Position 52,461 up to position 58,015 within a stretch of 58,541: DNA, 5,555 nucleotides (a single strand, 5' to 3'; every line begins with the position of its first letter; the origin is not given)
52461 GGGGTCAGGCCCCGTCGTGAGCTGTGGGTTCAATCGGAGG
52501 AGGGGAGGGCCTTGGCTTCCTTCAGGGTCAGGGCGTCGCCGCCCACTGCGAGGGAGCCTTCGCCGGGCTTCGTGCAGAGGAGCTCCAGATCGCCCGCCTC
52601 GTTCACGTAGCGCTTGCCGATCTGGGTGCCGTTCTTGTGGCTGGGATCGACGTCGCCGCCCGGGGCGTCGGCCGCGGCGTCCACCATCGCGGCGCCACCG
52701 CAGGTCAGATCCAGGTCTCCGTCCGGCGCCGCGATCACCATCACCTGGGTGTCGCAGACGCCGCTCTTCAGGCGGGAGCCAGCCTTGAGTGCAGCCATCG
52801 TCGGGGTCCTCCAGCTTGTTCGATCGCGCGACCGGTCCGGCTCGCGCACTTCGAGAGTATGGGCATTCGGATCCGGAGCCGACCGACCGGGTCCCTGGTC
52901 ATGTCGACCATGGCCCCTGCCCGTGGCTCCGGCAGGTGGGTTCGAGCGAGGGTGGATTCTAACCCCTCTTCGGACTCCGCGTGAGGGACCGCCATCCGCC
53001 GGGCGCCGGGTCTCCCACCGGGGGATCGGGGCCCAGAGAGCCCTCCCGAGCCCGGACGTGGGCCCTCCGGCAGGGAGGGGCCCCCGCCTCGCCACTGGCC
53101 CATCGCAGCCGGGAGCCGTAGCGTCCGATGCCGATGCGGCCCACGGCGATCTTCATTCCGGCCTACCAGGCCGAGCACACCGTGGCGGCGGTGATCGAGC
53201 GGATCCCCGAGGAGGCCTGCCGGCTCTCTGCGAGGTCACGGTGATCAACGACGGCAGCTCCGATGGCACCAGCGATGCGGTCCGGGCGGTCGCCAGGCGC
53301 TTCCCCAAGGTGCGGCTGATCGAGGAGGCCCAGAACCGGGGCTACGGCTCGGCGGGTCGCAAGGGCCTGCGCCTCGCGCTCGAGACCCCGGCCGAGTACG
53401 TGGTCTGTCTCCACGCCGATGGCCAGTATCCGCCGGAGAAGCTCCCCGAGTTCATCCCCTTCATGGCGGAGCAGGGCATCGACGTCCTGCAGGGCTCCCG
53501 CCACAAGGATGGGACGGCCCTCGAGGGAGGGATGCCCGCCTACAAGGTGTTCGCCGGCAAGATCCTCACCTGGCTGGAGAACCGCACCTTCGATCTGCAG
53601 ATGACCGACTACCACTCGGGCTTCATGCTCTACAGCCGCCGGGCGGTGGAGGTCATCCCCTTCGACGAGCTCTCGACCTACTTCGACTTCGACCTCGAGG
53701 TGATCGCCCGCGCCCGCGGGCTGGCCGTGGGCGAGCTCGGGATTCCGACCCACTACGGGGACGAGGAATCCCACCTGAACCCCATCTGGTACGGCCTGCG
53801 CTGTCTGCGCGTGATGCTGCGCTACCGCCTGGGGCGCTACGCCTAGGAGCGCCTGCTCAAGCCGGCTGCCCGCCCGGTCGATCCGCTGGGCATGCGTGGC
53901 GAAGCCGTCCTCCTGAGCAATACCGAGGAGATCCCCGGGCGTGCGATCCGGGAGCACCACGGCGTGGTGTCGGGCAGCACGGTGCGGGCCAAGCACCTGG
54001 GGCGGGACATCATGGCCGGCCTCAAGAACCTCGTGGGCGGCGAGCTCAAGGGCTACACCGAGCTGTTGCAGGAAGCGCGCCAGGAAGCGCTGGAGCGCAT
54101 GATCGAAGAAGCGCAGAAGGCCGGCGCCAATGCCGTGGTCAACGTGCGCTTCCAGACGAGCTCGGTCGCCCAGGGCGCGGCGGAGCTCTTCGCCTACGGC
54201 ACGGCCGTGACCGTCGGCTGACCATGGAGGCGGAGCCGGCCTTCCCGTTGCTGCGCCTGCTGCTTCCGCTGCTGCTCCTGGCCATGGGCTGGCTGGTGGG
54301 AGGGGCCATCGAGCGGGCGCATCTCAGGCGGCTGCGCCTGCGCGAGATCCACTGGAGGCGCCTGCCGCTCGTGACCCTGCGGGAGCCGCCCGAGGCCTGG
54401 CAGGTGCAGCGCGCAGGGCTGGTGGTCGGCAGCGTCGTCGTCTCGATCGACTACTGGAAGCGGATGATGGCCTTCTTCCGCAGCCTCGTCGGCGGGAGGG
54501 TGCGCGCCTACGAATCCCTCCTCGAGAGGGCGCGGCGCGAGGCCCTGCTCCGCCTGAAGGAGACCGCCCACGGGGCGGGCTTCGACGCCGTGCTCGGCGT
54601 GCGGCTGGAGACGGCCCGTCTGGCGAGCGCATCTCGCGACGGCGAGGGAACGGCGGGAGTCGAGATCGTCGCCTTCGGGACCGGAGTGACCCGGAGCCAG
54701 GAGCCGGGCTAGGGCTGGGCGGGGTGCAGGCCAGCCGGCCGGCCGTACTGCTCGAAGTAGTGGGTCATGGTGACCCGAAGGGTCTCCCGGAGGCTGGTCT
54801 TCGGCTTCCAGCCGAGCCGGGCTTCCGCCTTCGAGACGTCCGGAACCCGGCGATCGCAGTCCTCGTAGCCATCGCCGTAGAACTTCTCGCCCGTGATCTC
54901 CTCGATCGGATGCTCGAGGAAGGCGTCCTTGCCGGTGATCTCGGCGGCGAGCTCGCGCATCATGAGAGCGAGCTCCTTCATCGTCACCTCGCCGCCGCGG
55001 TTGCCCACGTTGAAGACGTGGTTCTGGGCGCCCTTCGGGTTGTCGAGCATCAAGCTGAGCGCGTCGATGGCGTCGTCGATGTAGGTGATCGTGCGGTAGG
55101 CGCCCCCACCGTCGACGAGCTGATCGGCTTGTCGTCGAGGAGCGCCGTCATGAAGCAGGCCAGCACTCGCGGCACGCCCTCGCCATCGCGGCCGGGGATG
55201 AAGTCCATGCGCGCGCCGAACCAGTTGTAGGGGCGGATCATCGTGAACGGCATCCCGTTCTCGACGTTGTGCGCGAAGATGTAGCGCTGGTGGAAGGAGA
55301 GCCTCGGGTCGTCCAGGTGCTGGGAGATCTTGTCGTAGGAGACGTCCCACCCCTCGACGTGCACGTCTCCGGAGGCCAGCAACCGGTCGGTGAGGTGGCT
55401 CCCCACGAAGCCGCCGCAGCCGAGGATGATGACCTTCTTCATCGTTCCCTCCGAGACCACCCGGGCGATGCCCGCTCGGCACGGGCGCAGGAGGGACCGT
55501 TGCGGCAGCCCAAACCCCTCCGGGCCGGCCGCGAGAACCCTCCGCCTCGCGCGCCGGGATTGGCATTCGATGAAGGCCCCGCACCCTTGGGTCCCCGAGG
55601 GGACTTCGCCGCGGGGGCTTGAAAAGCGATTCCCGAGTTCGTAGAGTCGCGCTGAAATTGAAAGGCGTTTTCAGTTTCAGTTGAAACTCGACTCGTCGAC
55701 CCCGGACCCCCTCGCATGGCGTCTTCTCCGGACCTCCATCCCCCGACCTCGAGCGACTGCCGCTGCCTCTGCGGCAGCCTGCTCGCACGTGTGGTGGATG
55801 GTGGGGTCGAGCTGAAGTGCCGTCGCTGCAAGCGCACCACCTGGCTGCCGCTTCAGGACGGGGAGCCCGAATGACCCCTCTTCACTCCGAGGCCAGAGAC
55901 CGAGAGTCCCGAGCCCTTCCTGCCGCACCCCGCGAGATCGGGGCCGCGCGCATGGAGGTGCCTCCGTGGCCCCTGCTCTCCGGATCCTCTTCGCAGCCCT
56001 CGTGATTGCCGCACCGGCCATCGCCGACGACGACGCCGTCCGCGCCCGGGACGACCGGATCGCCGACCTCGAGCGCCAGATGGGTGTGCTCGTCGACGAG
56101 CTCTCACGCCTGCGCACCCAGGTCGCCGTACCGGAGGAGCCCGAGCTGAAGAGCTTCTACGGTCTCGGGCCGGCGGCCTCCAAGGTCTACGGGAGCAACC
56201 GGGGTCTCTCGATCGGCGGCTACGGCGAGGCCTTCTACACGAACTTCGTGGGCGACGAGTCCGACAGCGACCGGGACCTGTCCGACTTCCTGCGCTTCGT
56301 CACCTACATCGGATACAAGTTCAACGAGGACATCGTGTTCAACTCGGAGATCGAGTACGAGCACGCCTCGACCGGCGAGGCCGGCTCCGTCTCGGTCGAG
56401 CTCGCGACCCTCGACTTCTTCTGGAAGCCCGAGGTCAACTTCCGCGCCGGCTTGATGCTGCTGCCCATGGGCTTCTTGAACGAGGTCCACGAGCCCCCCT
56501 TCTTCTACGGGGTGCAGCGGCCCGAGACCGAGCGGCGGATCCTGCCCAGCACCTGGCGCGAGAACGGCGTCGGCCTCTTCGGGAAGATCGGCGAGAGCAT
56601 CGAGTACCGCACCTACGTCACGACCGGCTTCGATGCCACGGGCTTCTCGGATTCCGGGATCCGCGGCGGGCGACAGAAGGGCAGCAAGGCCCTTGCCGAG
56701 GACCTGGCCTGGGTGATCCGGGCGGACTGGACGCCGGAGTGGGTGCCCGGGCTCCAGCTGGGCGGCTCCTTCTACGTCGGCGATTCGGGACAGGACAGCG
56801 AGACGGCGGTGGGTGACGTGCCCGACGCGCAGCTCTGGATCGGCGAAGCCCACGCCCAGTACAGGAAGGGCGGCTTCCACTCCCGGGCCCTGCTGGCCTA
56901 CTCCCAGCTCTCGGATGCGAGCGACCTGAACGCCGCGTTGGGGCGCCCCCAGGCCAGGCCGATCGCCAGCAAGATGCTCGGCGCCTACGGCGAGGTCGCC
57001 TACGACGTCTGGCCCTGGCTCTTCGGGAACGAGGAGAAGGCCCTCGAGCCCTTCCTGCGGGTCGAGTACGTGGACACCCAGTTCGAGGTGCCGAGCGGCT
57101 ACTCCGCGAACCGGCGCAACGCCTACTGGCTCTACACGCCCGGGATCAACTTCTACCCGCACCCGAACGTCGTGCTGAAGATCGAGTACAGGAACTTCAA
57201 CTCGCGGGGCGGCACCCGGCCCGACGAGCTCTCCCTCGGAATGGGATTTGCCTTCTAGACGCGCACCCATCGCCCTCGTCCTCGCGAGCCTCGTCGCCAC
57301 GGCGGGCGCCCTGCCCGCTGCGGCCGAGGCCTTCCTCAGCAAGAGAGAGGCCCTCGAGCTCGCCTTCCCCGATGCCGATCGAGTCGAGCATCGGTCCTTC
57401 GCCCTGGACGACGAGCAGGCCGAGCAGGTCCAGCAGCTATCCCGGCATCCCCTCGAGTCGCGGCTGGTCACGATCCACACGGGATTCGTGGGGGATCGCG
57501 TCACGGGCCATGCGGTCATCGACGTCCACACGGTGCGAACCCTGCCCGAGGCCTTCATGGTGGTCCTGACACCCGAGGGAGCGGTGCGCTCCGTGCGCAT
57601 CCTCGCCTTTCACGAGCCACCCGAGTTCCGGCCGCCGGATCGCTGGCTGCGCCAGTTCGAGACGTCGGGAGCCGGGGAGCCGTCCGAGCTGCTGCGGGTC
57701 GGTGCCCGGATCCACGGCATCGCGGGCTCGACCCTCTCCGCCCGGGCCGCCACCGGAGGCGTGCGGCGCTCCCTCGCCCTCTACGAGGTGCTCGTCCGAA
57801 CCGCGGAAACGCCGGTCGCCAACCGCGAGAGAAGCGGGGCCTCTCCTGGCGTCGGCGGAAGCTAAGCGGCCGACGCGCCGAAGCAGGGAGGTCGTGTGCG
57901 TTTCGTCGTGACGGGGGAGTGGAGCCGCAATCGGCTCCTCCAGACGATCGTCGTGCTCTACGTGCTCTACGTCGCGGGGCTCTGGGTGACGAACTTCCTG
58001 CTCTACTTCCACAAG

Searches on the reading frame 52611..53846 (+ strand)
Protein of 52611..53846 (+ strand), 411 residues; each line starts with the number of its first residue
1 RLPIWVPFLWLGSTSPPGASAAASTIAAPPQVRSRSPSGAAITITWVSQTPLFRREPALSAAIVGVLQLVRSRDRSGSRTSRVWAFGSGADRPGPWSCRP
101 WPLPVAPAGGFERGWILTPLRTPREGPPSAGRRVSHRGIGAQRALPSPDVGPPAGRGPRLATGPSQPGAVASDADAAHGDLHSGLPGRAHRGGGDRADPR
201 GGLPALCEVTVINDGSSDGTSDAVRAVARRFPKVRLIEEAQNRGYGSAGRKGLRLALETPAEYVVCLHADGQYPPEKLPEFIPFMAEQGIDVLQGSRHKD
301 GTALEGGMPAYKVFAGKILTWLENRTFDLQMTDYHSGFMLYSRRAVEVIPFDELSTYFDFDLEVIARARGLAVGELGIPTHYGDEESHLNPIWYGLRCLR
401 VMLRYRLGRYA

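Call 51: search_protein_families(library=pfam, proteins=[window:52611-53846:+], max_evalue=0.05)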
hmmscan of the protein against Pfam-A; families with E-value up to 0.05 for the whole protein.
window:52611-53846:+ (411 aa): 2 families
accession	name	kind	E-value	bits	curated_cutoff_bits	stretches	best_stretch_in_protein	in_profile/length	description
PF00535.33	Glycos_transf_2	-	3.2e-21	76.4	23.3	1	207-347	28-165/168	Glycosyl transferase family 2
PF13641.12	Glyco_tranf_2_3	-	0.00043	20.8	27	1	208-298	32-124/230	Glycosyltransferase like family 2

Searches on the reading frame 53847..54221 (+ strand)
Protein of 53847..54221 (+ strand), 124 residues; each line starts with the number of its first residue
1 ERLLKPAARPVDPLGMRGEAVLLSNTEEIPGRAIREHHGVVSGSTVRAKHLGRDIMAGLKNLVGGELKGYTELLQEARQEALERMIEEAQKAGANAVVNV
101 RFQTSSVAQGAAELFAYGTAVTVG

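Call 51: search_protein_families(library=pfam, proteins=[window:53847-54221:+], max_evalue=0.05)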
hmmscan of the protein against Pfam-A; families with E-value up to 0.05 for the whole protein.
window:53847-54221:+ (124 aa): 4 families
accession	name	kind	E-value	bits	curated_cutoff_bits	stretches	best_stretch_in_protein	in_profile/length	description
PF01906.23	YbjQ_1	-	1.2e-39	135.5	23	1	21-123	1-103/103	Putative heavy-metal-binding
PF23025.1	YbjQ_2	-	0.00035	21.3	29.1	1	72-123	51-101/103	C2 domain-containing protein 5, YbjQ-like domain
PF16358.11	RcsF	-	0.0051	17.2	29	0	80-123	65-109/110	RcsF lipoprotein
PF07310.19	PAS_5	-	0.034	14.4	22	1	59-115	60-118/137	PAS domain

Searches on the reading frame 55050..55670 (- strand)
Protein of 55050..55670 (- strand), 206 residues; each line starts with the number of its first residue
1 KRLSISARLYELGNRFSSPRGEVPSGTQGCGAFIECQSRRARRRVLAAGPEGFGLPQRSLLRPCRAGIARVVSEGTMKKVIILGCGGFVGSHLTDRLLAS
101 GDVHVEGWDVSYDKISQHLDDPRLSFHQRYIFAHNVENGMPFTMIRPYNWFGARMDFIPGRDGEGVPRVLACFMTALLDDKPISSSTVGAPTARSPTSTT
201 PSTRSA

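Call 51: search_protein_families(library=pfam, proteins=[window:55050-55670:-], max_evalue=0.05)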
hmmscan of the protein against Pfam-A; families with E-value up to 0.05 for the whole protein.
window:55050-55670:- (206 aa): 2 families
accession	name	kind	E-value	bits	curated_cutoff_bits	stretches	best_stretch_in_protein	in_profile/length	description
PF01370.27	Epimerase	-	8.8e-07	29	20.9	1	80-111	1-31/240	NAD dependent epimerase/dehydratase family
PF16363.11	GDP_Man_Dehyd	-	0.039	13.8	27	1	82-128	2-52/332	GDP-mannose 4,6 dehydratase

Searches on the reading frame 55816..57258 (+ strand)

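Call 51: search_protein_families(library=pfam, proteins=[window:55816-57258:+], max_evalue=0.05)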
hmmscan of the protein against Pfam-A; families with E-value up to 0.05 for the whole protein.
window:55816-57258:+ (480 aa): 2 families
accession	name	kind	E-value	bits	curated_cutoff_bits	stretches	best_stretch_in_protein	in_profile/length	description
PF07642.17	BBP2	-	0.0028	17.4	26.2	1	414-470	262-320/339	Putative beta-barrel porin-2, OmpL-like. bbp2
PF07396.17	Porin_O_P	-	0.0061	16.3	20.9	0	372-469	249-352/370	Phosphate-selective porin O and P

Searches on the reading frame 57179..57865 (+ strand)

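Call 51: search_protein_families(library=pfam, proteins=[window:57179-57865:+], max_evalue=0.05)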
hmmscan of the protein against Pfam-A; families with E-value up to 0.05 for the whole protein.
window:57179-57865:+ (228 aa): 1 family
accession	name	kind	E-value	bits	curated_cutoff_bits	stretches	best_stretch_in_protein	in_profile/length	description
PF04205.19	FMN_bind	-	0.011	16.8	22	1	126-199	8-76/77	FMN-binding domain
